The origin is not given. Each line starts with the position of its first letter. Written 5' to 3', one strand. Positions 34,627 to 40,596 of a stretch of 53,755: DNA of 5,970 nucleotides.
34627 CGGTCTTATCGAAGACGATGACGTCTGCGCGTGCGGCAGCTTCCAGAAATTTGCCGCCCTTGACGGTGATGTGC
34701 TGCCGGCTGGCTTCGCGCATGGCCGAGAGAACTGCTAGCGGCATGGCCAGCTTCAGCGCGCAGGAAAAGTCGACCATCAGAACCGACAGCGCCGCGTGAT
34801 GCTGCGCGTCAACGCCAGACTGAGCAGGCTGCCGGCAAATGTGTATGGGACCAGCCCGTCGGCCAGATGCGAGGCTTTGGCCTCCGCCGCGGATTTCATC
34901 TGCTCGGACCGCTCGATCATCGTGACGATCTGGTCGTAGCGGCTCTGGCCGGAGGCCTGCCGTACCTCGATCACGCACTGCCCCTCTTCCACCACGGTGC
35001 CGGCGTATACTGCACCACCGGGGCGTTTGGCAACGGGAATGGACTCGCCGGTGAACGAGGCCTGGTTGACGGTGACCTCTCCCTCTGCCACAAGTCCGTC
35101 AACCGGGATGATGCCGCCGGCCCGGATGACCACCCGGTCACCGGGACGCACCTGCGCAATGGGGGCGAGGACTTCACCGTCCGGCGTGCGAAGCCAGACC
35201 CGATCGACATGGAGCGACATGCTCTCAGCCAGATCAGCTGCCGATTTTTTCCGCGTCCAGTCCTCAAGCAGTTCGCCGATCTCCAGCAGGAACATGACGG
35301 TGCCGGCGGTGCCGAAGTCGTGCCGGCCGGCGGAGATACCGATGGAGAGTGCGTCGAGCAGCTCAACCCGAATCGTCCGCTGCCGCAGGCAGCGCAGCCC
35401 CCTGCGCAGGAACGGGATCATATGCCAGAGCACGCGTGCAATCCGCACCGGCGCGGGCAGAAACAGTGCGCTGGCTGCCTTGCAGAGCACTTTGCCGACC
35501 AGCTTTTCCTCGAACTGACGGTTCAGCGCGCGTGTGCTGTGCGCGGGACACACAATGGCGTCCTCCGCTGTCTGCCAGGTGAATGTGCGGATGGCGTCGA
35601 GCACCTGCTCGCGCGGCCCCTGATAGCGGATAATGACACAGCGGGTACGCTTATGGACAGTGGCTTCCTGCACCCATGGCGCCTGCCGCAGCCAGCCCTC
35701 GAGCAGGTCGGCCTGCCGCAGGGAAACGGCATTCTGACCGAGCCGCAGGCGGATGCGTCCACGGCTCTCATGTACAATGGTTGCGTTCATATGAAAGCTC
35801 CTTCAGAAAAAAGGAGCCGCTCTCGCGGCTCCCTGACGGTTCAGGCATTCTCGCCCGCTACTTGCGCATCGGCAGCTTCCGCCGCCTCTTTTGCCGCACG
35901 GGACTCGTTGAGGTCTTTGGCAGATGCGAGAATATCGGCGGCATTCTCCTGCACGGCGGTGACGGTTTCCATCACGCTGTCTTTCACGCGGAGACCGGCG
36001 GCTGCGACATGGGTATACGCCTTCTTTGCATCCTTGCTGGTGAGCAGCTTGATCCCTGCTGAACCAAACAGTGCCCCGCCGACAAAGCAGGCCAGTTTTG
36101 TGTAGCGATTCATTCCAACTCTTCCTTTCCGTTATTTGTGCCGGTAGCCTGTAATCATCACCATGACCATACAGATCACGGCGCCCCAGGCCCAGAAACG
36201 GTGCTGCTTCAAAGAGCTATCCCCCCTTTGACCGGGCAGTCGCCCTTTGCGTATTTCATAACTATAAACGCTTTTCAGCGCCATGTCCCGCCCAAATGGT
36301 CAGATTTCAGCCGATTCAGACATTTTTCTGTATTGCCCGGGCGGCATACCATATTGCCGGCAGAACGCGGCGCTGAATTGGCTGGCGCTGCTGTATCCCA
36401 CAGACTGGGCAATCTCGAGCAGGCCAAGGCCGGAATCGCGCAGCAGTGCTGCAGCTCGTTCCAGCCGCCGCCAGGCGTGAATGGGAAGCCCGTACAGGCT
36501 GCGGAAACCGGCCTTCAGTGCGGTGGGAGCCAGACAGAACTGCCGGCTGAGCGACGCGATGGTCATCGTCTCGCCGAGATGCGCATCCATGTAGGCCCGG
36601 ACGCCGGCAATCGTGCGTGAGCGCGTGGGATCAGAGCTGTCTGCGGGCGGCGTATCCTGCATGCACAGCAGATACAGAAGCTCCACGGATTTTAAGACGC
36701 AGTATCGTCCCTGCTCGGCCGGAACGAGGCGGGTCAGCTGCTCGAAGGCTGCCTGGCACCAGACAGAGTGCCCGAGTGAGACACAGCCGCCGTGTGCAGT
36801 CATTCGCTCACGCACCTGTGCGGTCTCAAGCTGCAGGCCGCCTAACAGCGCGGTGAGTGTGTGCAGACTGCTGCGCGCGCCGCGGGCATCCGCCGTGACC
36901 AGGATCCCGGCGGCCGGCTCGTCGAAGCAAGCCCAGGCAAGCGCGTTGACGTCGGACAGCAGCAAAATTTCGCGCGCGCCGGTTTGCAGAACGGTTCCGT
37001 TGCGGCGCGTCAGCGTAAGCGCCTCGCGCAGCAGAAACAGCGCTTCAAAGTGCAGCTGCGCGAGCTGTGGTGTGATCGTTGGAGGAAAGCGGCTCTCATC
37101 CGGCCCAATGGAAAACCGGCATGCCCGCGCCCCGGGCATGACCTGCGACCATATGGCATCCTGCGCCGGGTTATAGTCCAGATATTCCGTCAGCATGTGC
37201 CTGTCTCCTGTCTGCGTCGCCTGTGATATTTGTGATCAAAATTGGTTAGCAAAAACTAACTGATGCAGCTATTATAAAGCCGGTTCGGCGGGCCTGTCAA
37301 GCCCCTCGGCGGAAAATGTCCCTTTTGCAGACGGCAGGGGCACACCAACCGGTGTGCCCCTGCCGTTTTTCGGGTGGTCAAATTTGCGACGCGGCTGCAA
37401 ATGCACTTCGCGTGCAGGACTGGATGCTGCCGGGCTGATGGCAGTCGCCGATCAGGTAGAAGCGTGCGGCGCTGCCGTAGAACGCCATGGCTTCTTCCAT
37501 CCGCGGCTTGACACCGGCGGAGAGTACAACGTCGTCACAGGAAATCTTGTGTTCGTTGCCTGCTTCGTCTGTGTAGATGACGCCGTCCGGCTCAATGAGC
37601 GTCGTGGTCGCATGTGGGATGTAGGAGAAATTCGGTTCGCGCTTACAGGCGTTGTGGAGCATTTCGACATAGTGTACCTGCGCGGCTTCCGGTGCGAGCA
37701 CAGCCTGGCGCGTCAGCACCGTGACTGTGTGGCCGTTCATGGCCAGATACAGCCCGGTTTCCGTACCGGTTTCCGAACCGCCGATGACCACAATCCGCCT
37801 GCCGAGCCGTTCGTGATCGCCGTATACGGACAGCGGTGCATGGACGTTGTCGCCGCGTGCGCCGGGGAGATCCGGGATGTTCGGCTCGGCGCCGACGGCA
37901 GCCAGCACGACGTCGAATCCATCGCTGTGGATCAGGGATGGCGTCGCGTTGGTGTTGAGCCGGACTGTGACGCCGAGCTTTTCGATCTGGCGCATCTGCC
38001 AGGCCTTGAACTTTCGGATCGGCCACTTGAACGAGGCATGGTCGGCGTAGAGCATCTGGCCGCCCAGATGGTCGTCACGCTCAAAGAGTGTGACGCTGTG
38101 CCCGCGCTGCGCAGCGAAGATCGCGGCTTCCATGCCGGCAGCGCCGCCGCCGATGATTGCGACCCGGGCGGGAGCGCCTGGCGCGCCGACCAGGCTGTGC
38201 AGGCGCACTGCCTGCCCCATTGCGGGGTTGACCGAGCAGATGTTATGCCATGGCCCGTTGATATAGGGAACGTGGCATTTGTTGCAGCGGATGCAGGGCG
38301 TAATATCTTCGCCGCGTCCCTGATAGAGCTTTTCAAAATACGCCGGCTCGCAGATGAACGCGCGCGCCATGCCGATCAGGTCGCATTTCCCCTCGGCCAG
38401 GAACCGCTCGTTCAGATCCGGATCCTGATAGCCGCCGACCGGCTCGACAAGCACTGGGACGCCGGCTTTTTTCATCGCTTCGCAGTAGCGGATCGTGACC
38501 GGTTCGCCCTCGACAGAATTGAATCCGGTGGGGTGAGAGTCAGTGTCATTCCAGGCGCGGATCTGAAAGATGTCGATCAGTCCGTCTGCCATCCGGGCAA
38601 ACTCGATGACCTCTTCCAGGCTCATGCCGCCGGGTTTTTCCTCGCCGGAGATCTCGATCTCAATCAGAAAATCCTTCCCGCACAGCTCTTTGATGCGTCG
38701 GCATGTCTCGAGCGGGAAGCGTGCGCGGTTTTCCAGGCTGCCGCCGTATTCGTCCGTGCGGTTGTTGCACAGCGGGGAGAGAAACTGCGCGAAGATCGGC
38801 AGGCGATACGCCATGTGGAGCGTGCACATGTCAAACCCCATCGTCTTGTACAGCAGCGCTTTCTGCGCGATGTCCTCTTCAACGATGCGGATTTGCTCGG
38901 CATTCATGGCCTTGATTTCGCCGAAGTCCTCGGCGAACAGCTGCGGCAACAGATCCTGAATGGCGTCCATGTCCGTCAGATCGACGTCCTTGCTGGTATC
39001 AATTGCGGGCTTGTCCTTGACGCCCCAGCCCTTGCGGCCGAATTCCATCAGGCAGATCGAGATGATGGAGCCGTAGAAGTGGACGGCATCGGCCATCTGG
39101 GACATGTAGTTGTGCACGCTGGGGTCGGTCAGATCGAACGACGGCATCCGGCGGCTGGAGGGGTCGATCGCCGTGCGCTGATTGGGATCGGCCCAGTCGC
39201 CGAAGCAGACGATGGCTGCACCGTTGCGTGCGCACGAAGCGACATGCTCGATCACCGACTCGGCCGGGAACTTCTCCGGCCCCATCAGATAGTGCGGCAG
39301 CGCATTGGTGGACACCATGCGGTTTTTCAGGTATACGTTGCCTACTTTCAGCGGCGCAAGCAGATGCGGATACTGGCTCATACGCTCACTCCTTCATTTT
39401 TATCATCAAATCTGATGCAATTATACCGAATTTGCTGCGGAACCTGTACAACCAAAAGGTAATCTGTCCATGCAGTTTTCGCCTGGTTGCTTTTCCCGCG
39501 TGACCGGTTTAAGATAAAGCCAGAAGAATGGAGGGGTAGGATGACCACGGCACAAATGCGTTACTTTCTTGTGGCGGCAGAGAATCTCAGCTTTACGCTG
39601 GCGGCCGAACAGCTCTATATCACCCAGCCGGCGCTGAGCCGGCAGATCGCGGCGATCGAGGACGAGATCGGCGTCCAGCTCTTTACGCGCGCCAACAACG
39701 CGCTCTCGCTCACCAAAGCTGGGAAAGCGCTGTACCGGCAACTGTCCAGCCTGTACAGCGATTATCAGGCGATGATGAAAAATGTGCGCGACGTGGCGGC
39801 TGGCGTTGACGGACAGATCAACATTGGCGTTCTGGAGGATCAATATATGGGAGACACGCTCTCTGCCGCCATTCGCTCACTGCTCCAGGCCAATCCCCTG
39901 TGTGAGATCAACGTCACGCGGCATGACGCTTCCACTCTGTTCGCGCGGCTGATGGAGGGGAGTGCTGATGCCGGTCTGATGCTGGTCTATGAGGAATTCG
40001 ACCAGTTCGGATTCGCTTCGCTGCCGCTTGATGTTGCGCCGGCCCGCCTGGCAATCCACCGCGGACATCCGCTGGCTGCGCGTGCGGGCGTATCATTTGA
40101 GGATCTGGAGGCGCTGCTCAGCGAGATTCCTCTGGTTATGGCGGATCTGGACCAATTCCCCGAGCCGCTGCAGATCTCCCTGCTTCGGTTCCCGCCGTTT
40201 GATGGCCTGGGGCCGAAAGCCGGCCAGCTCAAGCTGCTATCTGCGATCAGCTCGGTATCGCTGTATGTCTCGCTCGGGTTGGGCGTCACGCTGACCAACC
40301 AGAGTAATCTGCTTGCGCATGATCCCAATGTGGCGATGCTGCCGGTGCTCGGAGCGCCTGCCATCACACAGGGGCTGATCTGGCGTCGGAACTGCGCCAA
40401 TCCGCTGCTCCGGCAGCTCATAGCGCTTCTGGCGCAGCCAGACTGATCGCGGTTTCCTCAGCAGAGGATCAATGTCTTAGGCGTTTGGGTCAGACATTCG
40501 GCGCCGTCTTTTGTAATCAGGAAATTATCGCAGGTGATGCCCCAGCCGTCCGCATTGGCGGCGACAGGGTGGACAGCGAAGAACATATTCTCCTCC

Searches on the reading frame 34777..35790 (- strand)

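Call 13: search_protein_families(library=pfam, max_evalue=0.00001, proteins=[window:34777-35790:-])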
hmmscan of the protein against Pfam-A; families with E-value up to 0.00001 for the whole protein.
window:34777-35790:- (337 aa): 1 family
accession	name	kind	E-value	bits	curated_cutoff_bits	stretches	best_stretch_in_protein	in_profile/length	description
PF00122.25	E1-E2_ATPase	-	2.7e-30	105.7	28.1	1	196-331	5-140/181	E1-E2 ATPase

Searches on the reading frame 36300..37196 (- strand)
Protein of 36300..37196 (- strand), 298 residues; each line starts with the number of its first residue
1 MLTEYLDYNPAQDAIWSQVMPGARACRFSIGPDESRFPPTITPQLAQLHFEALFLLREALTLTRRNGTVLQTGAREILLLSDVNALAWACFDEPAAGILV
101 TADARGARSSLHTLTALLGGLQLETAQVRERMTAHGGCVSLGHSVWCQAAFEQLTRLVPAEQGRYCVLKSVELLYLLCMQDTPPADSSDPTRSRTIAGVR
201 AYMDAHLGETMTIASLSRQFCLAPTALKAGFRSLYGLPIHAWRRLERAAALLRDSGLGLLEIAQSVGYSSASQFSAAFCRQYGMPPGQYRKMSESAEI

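Call 13: search_protein_families(library=pfam, max_evalue=0.00001, proteins=[window:36300-37196:-])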
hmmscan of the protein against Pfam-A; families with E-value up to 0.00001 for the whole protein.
window:36300-37196:- (298 aa): 2 families
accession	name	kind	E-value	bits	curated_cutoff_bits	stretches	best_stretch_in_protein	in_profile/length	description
PF12833.13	HTH_18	-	9.2e-17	61.6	33.6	1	216-291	1-79/80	Helix-turn-helix domain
PF00165.29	HTH_AraC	-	4.7e-08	33.4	26.6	1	254-291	6-42/42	Bacterial regulatory helix-turn-helix proteins, AraC family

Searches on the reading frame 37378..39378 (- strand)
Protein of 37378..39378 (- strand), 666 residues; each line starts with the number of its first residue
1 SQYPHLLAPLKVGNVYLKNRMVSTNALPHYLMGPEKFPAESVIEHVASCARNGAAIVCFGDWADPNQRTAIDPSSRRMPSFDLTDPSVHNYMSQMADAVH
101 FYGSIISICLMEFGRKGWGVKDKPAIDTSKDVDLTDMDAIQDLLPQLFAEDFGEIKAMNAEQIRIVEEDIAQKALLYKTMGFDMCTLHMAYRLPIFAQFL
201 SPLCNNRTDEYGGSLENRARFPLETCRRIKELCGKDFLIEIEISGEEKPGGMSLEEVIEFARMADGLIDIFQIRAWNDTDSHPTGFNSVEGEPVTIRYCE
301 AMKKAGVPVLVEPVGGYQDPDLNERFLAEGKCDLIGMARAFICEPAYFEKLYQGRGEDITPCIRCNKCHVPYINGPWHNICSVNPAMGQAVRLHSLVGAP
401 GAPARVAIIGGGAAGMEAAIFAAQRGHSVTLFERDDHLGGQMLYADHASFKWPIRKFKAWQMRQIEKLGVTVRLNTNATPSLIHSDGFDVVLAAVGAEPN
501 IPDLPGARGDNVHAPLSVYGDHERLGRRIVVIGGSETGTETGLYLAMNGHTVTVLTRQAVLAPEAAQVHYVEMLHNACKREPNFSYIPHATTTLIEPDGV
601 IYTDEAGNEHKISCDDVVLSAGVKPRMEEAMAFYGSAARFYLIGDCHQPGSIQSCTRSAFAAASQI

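Call 10: search_protein_families(library=pfam, proteins=[window:37378-39378:-])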
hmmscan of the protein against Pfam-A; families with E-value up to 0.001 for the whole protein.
window:37378-39378:- (666 aa): 12 families
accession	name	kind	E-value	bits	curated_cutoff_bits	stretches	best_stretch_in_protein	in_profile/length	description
PF00724.26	Oxidored_FMN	-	3.5e-33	115.8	27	1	6-355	2-339/342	NADH:flavin oxidoreductase / NADH oxidase family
PF07992.20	Pyr_redox_2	-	2.4e-24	86.7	26.1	1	405-630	2-244/291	Pyridine nucleotide-disulphide oxidoreductase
PF00070.33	Pyr_redox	-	3.7e-14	53.4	22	1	405-479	1-64/82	Pyridine nucleotide-disulphide oxidoreductase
PF13738.12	Pyr_redox_3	-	1e-13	51.7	30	1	491-628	128-272/305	Pyridine nucleotide-disulphide oxidoreductase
PF01266.30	DAO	-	1e-12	48.7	27.9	1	405-440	1-37/353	FAD dependent oxidoreductase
PF13450.12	NAD_binding_8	-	2.7e-11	44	21.9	1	408-447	1-40/68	NAD(P)-binding Rossmann-like domain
PF12831.13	FAD_oxidored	-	7.1e-11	42.5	27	1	406-442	2-38/416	FAD dependent oxidoreductase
PF03486.20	HI0933_like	-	2.6e-08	34.1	50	1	405-444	2-41/244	HI0933-like protein Rossmann domain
PF00890.30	FAD_binding_2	-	1.6e-07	31.3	20.4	1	406-445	2-41/414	FAD binding domain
PF01134.28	GIDA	-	5e-07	29.6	22.1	1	406-435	2-31/391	Glucose inhibited division protein A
PF01262.27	AlaDh_PNT_C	-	1.5e-05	25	23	1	400-437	24-62/214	Alanine dehydrogenase/PNT, C-terminal domain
PF01494.25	FAD_binding_3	-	6.2e-05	22.8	22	0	405-436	3-34/349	FAD binding domain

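Call 23: search_protein_families(library=ncbifam, max_evalue=0.00001, proteins=[window:37378-39378:-])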
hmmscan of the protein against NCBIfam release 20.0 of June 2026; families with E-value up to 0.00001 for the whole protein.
window:37378-39378:- (666 aa): 56 families (the best 25 are shown)
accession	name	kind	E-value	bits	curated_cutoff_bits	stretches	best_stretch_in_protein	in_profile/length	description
TIGR03997.1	mycofact_OYE_2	equivalog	3.9e-94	316.3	793.15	1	5-658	1-637/645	mycofactocin system FadH/OYE family oxidoreductase 2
NF045599.1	bili_reduct_long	exception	4.6e-89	299.4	750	1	6-666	1-641/641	bilirubin reductase, long form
NF041087.1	bile_acid_BaiCD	equivalog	1.3e-86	291.1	825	1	3-666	1-642/642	bile acid Fe-S flavoenzyme BaiCD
NF045592.1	bili_reduct_N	equivalog_domain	6e-42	144.1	425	1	6-368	2-348/363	bilirubin reductase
NF006101.0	PRK08255.1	equivalog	1.1e-29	103.1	1078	1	3-347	396-726/768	bifunctional salicylyl-CoA 5-hydroxylase/oxidoreductase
TIGR03996.1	mycofact_OYE_1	hypoth_equivalog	1.2e-29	103.3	627.9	1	181-621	153-595/633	mycofactocin system FadH/OYE family oxidoreductase 1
NF009410.0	PRK12771.1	subfamily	1.2e-21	76.9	516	1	400-498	135-234/566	NAD(P)-binding protein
NF010047.0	PRK13523.1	equivalog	3.1e-21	75.8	431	1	90-358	83-327/339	NADPH dehydrogenase NamA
NF007899.0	PRK10605.1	subfamily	1.7e-15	57.1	403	1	5-352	5-338/365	N-ethylmaleimide reductase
NF009454.0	PRK12814.1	equivalog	1.8e-15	56.4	916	1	404-562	194-360/657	putative NADPH-dependent glutamate synthase small subunit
TIGR01350.1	lipoamide_DH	equivalog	1.9e-13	50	408.8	1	488-629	132-273/461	dihydrolipoyl dehydrogenase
TIGR02053.1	MerA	equivalog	3.2e-13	49.5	454.45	1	488-628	130-271/465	mercury(II) reductase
NF005883.0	PRK07845.1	equivalog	7.5e-12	45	479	0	404-472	3-71/466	NAD(P)H-quinone dehydrogenase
NF004943.0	PRK06292.2-1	equivalog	1.7e-11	43.5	432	1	489-633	133-278/456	dihydrolipoyl dehydrogenase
TIGR01317.1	GOGAT_sm_gam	subfamily_domain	2.2e-11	43.3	447.7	1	405-499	145-240/485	glutamate synthase small subunit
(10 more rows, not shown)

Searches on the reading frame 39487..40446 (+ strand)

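Call 13: search_protein_families(library=pfam, max_evalue=0.00001, proteins=[window:39487-40446:+])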
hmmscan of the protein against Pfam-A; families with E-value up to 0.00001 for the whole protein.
window:39487-40446:+ (319 aa): 2 families
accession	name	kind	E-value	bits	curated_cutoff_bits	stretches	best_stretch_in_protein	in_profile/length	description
PF00126.33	HTH_1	-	2.8e-21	75.7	26.6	1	23-80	3-60/60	Bacterial regulatory helix-turn-helix protein, lysR family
PF03466.25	LysR_substrate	-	6.2e-15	55.6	28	1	105-208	2-102/209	LysR substrate binding domain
